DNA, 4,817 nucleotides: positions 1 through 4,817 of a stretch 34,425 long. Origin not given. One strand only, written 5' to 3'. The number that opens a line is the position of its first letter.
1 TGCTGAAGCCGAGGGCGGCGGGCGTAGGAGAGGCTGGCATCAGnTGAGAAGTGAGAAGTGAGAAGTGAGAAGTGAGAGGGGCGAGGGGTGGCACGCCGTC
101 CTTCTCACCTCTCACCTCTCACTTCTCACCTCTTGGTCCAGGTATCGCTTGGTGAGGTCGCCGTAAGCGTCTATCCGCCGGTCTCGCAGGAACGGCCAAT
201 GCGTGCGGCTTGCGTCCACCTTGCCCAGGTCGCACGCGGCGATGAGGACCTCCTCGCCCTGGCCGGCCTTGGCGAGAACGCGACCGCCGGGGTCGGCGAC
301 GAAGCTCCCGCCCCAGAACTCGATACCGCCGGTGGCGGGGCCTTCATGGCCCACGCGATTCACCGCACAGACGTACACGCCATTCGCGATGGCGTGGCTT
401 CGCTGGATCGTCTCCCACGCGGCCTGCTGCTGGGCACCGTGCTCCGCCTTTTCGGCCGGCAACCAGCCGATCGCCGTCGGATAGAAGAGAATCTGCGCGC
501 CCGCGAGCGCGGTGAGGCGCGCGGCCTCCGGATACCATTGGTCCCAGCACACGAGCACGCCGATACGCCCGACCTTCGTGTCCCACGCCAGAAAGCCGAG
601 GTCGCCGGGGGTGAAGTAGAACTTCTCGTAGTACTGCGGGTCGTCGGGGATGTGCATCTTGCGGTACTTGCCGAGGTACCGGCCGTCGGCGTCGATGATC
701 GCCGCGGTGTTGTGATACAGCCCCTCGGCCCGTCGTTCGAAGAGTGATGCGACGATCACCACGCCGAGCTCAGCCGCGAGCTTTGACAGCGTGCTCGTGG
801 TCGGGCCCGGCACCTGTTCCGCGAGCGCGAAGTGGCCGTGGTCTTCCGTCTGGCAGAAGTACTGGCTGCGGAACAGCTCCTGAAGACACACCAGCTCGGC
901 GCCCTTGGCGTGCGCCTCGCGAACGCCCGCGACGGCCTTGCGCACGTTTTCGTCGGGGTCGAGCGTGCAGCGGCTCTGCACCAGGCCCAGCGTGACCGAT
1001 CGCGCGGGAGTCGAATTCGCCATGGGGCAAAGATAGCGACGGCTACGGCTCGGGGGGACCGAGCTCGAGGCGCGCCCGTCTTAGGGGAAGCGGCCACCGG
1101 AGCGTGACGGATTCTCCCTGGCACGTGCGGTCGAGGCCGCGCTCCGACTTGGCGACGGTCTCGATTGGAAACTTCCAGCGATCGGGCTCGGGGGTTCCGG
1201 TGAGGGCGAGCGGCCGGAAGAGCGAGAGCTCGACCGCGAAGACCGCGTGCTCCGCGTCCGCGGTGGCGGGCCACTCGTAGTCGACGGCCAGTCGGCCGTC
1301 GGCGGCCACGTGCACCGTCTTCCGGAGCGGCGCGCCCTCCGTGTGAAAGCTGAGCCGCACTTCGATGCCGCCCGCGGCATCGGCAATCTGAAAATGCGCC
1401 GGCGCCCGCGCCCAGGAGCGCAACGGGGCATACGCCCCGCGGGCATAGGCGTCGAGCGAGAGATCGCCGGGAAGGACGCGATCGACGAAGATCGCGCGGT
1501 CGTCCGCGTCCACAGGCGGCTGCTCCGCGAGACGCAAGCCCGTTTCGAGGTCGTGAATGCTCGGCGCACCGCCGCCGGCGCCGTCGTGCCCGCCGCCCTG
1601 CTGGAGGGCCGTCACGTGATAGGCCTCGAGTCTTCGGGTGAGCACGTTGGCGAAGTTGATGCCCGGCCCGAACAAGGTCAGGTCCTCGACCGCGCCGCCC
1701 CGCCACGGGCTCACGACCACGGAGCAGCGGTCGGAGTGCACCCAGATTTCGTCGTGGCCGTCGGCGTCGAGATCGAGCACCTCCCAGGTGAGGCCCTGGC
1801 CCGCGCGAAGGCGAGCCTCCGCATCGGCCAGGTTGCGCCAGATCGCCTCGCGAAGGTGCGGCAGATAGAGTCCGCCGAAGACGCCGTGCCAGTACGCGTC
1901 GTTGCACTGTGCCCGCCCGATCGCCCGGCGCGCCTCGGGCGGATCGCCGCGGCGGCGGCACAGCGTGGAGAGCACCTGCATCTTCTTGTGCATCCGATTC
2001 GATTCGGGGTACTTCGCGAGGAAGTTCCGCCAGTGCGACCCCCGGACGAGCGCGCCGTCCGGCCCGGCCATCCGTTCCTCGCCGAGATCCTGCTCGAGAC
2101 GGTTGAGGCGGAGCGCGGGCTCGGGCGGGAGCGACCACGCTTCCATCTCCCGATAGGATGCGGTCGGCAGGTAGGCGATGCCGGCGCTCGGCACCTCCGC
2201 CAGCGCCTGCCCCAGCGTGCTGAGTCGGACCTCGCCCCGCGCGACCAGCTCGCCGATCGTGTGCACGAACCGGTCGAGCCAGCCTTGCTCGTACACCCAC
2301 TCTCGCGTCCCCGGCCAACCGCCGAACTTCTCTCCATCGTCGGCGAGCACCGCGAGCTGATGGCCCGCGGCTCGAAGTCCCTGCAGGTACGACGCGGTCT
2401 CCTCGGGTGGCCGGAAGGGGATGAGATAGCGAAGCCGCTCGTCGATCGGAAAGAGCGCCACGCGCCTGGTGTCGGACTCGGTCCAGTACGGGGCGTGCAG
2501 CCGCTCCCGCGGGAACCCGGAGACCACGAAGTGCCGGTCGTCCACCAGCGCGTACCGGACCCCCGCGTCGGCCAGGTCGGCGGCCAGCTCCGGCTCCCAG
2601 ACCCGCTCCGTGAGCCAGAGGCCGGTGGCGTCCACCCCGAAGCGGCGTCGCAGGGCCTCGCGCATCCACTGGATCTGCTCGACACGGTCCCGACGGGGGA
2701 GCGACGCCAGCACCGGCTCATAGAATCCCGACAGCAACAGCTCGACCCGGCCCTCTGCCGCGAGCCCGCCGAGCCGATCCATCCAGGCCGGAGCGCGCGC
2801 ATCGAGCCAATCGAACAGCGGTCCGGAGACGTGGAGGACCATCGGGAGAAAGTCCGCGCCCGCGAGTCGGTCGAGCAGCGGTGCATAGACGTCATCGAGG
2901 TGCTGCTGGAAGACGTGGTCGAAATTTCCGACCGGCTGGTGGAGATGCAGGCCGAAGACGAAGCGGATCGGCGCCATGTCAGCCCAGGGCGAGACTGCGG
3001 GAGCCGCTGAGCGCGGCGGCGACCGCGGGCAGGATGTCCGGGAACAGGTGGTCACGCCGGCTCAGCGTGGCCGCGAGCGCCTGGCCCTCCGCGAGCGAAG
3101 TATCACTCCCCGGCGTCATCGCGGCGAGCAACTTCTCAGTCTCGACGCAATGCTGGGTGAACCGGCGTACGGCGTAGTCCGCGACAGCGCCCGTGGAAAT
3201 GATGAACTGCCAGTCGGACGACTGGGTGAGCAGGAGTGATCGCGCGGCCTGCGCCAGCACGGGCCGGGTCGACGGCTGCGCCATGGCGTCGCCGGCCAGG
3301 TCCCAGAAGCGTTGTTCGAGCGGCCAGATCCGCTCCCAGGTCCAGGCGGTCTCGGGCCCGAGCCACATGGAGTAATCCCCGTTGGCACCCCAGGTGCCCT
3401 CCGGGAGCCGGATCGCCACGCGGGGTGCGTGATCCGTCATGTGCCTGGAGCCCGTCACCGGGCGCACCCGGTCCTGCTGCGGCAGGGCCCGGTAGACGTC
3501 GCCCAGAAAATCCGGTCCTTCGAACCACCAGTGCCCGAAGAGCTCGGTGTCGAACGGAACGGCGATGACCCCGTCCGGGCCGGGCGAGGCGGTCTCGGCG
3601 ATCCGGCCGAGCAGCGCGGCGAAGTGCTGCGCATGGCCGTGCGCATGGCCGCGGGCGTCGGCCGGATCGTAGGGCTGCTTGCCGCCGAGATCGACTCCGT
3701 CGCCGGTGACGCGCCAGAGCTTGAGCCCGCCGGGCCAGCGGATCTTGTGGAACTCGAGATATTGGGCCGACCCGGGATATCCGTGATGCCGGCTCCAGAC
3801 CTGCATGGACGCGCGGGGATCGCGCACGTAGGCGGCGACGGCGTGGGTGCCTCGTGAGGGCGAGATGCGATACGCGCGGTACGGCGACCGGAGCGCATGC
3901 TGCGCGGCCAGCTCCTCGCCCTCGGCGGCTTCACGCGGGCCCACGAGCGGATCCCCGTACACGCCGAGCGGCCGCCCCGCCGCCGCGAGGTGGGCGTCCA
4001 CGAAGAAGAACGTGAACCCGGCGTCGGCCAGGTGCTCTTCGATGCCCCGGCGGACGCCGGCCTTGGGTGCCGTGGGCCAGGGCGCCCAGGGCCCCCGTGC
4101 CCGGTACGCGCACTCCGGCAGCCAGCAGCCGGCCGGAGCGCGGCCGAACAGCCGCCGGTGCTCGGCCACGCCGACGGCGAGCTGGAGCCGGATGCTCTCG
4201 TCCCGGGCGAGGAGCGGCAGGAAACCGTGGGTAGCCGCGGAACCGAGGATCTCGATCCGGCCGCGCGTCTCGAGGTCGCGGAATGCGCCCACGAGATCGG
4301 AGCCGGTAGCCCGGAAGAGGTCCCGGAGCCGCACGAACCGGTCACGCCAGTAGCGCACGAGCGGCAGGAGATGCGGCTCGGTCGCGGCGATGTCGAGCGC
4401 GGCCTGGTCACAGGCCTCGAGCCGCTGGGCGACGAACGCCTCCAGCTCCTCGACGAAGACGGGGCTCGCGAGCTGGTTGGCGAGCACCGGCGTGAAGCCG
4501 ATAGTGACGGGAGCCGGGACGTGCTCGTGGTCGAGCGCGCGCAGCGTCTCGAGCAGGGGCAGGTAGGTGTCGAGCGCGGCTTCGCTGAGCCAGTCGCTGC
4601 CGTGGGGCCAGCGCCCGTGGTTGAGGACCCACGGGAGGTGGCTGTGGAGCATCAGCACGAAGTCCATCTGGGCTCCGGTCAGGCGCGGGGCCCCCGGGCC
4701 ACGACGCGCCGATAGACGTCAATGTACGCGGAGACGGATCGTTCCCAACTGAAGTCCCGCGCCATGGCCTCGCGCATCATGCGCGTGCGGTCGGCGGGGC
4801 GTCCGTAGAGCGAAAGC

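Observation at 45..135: Family of stop-codon-associated hairpins built from tandem heptanucleotide repeats; this copy supplies the stop codon and C-terminal tail of aguB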

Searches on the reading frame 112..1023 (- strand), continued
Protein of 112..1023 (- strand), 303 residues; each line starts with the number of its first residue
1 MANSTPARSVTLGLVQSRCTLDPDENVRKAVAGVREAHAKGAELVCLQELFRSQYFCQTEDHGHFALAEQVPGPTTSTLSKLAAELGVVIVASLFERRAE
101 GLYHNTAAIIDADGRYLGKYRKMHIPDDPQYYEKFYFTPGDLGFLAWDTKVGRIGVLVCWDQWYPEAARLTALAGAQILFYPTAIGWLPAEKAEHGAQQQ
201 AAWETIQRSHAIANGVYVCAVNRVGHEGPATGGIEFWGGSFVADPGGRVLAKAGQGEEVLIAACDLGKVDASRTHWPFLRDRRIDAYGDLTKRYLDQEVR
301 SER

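Call 45: find_encoding_contigs(protein=P0016, flank=10000, max_places=3)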
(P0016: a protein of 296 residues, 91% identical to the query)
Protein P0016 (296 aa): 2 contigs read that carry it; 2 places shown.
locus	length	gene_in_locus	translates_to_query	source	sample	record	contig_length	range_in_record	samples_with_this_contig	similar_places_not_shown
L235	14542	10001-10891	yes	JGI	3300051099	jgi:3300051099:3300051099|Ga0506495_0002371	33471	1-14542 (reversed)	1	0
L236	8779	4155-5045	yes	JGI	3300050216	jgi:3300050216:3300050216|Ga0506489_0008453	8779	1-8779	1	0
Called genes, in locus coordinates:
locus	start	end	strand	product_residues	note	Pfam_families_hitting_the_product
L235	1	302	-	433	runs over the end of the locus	PF22807:TrAA12, PF07995:GSDH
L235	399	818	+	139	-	PF02201:SWIB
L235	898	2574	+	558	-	PF00005:ABC_tran, PF02463:SMC_N (faint), PF13476:AAA_23 (faint), PF13304:AAA_21 (faint), PF12848:ABC_tran_Xtn, PF00005:ABC_tran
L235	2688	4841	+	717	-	PF11897:DUF3417, PF00343:Phosphorylase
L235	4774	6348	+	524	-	PF08323:Glyco_transf_5, PF13439:Glyco_transf_4 (faint), PF00534:Glycos_transf_1, PF13692:Glyco_trans_1_4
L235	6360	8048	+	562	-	PF03065:Glyco_hydro_57, PF09210:BE_C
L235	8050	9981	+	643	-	PF03065:Glyco_hydro_57, PF09094:AmyA-A_glucT_m, PF09095:AmyA-gluTrfs_C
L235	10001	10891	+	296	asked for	PF00795:CN_hydrolase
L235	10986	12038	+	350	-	PF04371:PAD_porph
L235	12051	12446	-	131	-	-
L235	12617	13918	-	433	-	PF01979:Amidohydro_1, PF07969:Amidohydro_3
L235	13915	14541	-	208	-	?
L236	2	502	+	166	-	?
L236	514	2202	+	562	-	PF03065:Glyco_hydro_57, PF09210:BE_C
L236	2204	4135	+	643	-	PF03065:Glyco_hydro_57, PF09094:AmyA-A_glucT_m, PF09095:AmyA-gluTrfs_C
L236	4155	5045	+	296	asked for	PF00795:CN_hydrolase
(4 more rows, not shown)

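Call 60: find_encoding_contigs(protein=P0066, flank=10000, max_places=3)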
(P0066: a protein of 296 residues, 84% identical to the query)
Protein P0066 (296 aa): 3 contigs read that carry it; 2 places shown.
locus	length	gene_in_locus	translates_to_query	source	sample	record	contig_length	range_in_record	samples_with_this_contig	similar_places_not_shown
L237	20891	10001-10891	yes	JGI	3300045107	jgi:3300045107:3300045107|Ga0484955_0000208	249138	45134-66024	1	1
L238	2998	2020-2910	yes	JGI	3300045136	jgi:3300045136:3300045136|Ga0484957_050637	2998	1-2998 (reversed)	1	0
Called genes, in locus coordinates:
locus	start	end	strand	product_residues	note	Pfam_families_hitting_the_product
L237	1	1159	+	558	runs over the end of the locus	PF00005:ABC_tran, PF02463:SMC_N (faint), PF13401:AAA_22 (faint), PF13476:AAA_23 (faint), PF13555:AAA_29 (faint), PF13304:AAA_21 (faint), PF12848:ABC_tran_Xtn, PF00005:ABC_tran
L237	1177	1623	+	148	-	-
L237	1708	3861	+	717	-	PF11897:DUF3417, PF00343:Phosphorylase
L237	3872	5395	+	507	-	PF08323:Glyco_transf_5, PF00534:Glycos_transf_1, PF13692:Glyco_trans_1_4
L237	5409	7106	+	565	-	PF03065:Glyco_hydro_57, PF09210:BE_C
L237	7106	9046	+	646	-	PF03065:Glyco_hydro_57, PF09094:AmyA-A_glucT_m, PF09095:AmyA-gluTrfs_C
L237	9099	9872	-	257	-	PF13442:Cytochrome_CBB3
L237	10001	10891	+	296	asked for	PF00795:CN_hydrolase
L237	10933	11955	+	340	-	PF04371:PAD_porph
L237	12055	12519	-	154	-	-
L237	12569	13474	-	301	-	PF00491:Arginase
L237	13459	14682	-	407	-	PF01979:Amidohydro_1, PF07969:Amidohydro_3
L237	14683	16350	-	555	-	PF17391:Urocanase_N, PF01175:Urocanase, PF17392:Urocanase_C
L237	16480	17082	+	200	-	PF07638:Sigma70_ECF (weak), PF04542:Sigma70_r2, PF08281:Sigma70_r4_2, PF04545:Sigma70_r4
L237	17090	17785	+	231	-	PF13490:zf-HC2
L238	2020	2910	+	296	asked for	PF00795:CN_hydrolase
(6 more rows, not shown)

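Call 61: find_encoding_contigs(protein=P0106, flank=10000, max_places=2)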
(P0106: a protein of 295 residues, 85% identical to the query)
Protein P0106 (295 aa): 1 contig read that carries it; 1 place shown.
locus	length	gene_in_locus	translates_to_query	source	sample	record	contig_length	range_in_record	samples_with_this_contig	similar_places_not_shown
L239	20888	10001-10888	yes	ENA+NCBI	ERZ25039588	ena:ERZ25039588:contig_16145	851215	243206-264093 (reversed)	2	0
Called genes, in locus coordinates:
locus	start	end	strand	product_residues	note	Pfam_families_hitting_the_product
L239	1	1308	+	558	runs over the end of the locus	PF00005:ABC_tran, PF02463:SMC_N (faint), PF13476:AAA_23 (faint), PF13304:AAA_21 (faint), PF12848:ABC_tran_Xtn, PF00005:ABC_tran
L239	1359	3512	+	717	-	PF11897:DUF3417, PF00343:Phosphorylase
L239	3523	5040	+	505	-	PF08323:Glyco_transf_5, PF13439:Glyco_transf_4 (faint), PF20706:GT4-conflict (weak), PF00534:Glycos_transf_1, PF13692:Glyco_trans_1_4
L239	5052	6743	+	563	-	PF03065:Glyco_hydro_57, PF09210:BE_C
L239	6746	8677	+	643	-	PF03065:Glyco_hydro_57, PF09094:AmyA-A_glucT_m, PF09095:AmyA-gluTrfs_C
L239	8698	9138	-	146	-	PF13442:Cytochrome_CBB3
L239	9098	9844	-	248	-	PF13442:Cytochrome_CBB3 (weak)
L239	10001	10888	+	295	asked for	PF00795:CN_hydrolase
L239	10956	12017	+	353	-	PF04371:PAD_porph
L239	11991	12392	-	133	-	-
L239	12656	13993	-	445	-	-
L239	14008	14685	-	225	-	-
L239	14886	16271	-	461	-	PF07715:Plug (weak)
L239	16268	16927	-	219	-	PF13715:CarbopepD_reg_2, PF07715:Plug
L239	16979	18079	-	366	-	PF01979:Amidohydro_1, PF07969:Amidohydro_3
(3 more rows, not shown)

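Call 73: search_protein_families(library=ncbifam, proteins=[window:112-1023:-], max_evalue=0.01)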
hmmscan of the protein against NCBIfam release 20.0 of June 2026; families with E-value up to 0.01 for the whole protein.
window:112-1023:- (303 aa): 11 families
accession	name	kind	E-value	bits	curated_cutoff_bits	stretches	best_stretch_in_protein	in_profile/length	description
TIGR03381.1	agmatine_aguB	equivalog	7.6e-94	314.2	410.25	1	10-289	1-278/279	N-carbamoylputrescine amidase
NF040852.1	nitrile_Arch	equivalog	3.8e-40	137.7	500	1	19-287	11-260/262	nitrilase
NF033621.1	de_GSH_amidase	exception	2.8e-24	85.9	355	1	20-284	10-255/260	deaminated glutathione amidase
NF010588.0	PRK13981.1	equivalog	4.2e-19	68.3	479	1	22-260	18-239/546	NAD+ synthase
NF009803.0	PRK13287.1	equivalog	2e-17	63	406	1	26-277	35-270/333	formamidase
TIGR04048.1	nitrile_sll0784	equivalog_domain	9.2e-17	60.9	502.6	1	16-218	9-211/301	Nit6803 family nitrilase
NF043013.1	DeGluthAmidYersProt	equivalog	1.6e-14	53.7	500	1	55-283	46-269/278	deaminated glutathione amidase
NF009802.0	PRK13286.1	equivalog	1.3e-13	50.6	427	1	22-260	33-253/345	aliphatic amidase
NF002730.0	PRK02628.1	equivalog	1.2e-08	33.6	473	1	21-141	25-141/677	NAD(+) synthase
NF007757.0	PRK10438.1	equivalog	2.1e-08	33.7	249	1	41-281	34-249/256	amidohydrolase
TIGR00546.1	lnt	equivalog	3.1e-08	33.2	132.9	1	153-218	318-377/395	apolipoprotein N-acyltransferase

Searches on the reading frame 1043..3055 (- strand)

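Call 11: search_protein_families(library=pfam, proteins=[window:1043-3055:-])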
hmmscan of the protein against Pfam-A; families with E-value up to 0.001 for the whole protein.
window:1043-3055:- (670 aa): 3 families
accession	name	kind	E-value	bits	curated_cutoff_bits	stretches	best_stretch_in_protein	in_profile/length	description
PF03065.20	Glyco_hydro_57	-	3.6e-40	138.6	21.2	1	36-296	4-290/291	Glycosyl hydrolase family 57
PF09095.17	AmyA-gluTrfs_C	-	9.6e-33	114.4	22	2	428-612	1-187/284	Alpha-amylase/4-alpha-glucanotransferase, C-terminal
PF09094.16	AmyA-A_glucT_m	-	2.2e-29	102.1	27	1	341-414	2-78/80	Alpha-amylase/4-alpha-glucanotransferase, middle domain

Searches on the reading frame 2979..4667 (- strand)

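Call 11: search_protein_families(library=pfam, proteins=[window:2979-4667:-])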
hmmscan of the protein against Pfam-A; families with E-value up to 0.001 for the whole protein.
window:2979-4667:- (562 aa): 2 families
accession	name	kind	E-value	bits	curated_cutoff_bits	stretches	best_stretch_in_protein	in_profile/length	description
PF03065.20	Glyco_hydro_57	-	2.1e-28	99.9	21.2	1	5-422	2-291/291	Glycosyl hydrolase family 57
PF09210.16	BE_C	-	1.7e-18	67.3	25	1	451-545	6-96/101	1,4-alpha-glucan branching enzyme, C-terminal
